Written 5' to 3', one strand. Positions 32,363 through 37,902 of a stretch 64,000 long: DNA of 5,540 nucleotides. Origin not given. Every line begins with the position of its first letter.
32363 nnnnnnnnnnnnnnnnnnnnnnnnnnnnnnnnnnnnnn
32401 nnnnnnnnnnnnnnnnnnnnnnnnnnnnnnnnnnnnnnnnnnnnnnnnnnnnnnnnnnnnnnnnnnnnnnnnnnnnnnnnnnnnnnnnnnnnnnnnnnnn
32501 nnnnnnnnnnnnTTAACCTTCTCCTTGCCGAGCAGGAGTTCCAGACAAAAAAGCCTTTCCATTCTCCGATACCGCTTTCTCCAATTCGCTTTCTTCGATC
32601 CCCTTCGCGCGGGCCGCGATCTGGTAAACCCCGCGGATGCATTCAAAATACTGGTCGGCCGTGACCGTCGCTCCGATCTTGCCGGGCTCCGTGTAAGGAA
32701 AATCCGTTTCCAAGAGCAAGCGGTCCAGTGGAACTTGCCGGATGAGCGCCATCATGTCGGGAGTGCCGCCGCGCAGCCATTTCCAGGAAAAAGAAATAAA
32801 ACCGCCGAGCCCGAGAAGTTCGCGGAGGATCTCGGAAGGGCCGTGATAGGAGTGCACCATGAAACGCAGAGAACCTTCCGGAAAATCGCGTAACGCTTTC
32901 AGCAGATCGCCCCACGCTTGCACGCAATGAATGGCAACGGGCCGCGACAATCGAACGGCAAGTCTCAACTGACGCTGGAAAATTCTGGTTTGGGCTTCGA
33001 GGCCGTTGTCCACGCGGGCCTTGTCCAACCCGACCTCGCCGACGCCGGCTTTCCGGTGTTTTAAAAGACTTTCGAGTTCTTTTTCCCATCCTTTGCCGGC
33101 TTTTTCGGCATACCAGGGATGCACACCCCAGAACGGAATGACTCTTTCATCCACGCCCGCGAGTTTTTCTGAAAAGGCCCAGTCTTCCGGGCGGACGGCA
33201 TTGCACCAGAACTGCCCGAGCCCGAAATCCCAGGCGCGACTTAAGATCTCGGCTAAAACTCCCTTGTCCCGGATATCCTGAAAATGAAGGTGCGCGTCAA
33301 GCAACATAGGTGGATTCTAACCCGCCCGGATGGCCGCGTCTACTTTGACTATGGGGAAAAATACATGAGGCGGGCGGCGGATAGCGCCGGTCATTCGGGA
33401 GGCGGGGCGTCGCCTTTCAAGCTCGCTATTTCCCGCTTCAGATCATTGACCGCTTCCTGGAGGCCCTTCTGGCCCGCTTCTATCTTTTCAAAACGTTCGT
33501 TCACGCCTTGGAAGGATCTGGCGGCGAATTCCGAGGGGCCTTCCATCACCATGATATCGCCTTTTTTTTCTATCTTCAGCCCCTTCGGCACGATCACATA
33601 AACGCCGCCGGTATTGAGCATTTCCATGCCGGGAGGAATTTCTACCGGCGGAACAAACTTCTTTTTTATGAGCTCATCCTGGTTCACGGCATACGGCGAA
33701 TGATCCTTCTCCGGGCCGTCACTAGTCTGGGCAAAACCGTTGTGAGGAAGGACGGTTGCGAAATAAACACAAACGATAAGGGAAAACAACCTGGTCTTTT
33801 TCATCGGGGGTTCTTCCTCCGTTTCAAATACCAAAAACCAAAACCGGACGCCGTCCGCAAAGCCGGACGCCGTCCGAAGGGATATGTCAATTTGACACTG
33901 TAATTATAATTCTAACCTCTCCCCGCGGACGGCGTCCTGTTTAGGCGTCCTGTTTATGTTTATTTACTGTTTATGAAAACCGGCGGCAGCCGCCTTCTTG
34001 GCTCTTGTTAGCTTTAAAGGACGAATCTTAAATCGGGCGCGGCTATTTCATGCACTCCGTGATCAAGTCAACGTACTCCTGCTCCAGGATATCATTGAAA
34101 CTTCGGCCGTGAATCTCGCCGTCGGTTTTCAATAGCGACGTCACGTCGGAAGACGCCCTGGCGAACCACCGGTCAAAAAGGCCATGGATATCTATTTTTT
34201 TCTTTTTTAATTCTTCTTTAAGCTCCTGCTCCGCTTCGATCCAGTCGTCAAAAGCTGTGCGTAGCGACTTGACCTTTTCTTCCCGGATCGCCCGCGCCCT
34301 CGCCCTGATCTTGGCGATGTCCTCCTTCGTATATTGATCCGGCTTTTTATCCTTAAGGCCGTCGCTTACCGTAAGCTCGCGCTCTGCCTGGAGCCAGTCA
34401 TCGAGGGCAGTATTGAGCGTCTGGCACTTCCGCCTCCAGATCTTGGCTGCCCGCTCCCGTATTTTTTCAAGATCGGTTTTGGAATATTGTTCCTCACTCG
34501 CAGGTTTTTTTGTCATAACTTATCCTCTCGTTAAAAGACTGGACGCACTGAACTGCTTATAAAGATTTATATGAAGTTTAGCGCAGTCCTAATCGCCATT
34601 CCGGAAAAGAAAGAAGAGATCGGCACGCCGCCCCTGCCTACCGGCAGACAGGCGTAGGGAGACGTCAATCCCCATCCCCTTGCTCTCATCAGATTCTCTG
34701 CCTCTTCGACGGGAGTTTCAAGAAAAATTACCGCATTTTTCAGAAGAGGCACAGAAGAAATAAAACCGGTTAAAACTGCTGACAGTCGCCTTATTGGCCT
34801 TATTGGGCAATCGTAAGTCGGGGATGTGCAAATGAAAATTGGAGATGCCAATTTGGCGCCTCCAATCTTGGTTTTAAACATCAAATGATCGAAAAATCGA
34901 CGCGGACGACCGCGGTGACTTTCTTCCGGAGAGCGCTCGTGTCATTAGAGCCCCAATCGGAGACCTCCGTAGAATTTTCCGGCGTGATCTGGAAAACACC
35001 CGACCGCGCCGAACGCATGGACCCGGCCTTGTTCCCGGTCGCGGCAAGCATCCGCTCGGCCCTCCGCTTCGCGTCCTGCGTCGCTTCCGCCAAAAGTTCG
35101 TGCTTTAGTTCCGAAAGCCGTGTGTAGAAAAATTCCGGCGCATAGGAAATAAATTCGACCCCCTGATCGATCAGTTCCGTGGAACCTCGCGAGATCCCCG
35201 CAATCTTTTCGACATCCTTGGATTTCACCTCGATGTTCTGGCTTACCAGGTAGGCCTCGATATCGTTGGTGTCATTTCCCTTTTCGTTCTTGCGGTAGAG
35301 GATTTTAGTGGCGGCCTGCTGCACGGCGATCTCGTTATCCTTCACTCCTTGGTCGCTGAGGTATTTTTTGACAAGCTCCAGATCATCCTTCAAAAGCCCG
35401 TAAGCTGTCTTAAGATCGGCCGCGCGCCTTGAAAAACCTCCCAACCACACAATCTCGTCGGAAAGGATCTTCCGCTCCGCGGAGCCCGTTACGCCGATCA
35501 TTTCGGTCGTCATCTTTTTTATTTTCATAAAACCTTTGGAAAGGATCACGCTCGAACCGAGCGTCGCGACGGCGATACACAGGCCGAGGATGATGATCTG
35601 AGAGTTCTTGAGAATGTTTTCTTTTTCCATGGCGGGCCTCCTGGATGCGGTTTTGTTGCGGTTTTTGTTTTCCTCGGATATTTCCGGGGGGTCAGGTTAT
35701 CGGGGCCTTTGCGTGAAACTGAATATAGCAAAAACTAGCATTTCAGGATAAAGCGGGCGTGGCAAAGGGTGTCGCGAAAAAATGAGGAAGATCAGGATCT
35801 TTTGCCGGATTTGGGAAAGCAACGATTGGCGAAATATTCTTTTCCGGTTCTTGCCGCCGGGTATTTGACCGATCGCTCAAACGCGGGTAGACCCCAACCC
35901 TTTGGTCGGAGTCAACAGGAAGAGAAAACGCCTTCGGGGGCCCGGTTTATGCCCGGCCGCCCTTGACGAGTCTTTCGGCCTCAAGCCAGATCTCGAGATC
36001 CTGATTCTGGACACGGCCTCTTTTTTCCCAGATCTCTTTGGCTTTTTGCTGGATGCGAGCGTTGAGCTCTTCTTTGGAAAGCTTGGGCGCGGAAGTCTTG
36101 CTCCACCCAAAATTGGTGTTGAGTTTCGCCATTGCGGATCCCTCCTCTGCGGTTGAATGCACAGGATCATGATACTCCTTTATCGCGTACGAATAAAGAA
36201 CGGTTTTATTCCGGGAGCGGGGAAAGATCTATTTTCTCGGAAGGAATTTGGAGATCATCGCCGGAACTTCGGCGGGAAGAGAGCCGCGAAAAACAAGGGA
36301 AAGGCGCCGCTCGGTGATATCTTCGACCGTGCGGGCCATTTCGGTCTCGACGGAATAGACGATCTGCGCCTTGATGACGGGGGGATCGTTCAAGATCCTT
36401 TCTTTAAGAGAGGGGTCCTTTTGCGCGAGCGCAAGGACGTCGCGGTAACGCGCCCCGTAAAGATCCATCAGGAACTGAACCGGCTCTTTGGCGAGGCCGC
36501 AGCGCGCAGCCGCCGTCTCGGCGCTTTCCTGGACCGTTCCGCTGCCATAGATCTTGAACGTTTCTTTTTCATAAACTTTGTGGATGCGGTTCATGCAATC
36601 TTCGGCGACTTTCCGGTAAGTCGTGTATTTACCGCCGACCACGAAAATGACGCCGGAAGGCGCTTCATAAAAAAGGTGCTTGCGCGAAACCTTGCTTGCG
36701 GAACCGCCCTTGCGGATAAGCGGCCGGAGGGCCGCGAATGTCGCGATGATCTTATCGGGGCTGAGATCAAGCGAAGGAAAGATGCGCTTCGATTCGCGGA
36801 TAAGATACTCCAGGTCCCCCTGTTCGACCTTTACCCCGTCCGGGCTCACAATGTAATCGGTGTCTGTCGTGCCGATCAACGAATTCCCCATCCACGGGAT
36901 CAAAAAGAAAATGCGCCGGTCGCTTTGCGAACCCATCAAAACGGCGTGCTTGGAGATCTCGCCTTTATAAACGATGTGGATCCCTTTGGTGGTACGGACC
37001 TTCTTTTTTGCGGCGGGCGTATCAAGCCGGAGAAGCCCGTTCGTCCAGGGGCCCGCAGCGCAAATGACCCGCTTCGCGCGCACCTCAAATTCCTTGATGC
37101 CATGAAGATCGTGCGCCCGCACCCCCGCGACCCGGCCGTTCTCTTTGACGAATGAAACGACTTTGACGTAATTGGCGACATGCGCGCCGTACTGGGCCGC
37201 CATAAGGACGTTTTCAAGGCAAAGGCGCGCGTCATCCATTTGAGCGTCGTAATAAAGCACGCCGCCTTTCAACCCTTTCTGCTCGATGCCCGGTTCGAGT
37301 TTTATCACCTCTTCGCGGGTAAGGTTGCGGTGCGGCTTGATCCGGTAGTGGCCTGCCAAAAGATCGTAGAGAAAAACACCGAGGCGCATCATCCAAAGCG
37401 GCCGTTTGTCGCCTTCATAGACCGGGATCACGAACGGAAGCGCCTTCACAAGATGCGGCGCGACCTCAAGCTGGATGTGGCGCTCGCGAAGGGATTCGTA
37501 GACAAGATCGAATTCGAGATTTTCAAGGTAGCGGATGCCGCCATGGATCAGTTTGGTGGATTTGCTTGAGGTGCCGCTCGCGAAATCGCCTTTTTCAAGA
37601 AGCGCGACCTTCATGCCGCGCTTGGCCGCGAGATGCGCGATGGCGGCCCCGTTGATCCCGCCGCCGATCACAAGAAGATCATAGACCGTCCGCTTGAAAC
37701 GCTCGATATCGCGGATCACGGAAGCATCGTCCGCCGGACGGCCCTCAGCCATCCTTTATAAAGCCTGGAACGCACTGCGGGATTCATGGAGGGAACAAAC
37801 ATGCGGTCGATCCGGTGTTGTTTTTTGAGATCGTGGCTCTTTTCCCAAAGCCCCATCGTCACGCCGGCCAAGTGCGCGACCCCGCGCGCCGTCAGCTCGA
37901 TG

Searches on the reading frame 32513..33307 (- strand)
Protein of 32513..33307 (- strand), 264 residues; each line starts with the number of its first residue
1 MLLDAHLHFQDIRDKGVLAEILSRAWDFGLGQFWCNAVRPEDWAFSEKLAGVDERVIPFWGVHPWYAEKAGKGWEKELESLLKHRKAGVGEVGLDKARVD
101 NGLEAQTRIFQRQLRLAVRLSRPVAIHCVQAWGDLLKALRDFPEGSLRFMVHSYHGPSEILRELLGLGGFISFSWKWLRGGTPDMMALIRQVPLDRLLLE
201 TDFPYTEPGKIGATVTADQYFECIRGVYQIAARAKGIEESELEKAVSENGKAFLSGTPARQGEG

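Call 71: search_protein_families(library=pfam, proteins=[window:32513-33307:-], max_evalue=0.00001)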
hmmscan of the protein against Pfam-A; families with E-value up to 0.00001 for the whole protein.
window:32513-33307:- (264 aa): 1 family
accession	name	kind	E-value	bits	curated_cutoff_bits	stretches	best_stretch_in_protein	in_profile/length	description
PF01026.27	TatD_DNase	-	1.2e-48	166.2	27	1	4-253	2-251/253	TatD related DNase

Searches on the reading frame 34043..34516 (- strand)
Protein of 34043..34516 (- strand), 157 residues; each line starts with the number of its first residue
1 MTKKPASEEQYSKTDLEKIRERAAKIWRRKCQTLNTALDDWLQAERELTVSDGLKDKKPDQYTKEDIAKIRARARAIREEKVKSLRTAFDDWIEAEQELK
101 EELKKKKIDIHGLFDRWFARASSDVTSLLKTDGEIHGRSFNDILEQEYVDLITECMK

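Call 71: search_protein_families(library=pfam, proteins=[window:34043-34516:-], max_evalue=0.00001)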
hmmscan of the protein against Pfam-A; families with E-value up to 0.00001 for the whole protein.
window:34043-34516:- (157 aa): 1 family
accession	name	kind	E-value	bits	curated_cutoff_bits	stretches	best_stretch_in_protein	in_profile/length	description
PF11154.13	DUF2934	-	2.4e-07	30.7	22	1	17-48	4-35/37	Protein of unknown function (DUF2934)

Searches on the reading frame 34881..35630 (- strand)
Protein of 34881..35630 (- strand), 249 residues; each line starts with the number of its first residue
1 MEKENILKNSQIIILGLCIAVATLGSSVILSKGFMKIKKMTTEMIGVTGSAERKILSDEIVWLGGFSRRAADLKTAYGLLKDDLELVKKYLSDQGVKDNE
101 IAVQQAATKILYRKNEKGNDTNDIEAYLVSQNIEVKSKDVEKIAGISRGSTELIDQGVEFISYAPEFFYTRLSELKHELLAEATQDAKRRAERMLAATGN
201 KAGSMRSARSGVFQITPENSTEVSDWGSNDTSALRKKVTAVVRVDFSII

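Call 71: search_protein_families(library=pfam, proteins=[window:34881-35630:-], max_evalue=0.00001)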
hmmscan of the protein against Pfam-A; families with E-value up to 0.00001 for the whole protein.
window:34881-35630:- (249 aa): 1 family
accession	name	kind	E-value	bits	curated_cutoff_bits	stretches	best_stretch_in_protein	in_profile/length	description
PF04402.19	SIMPL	-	4.2e-25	89.6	25.2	1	45-246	1-205/205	Protein of unknown function (DUF541)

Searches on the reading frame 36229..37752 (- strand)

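Call 71: search_protein_families(library=pfam, proteins=[window:36229-37752:-], max_evalue=0.00001)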
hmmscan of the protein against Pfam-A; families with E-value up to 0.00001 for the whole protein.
window:36229-37752:- (507 aa): 5 families
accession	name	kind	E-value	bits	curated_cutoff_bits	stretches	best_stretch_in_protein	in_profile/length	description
PF01266.30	DAO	-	9e-59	200.2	27.9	1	25-375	1-348/353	FAD dependent oxidoreductase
PF16901.10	DAO_C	-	2.4e-18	66.6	31.4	1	398-489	5-99/126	C-terminal domain of alpha-glycerophosphate oxidase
PF00890.30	FAD_binding_2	-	1.4e-11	44.7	20.4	1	25-245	1-214/414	FAD binding domain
PF13450.12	NAD_binding_8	-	7.1e-08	33.1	21.9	1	28-65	1-38/68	NAD(P)-binding Rossmann-like domain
PF12831.13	FAD_oxidored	-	2.1e-07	31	27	0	25-65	1-41/416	FAD dependent oxidoreductase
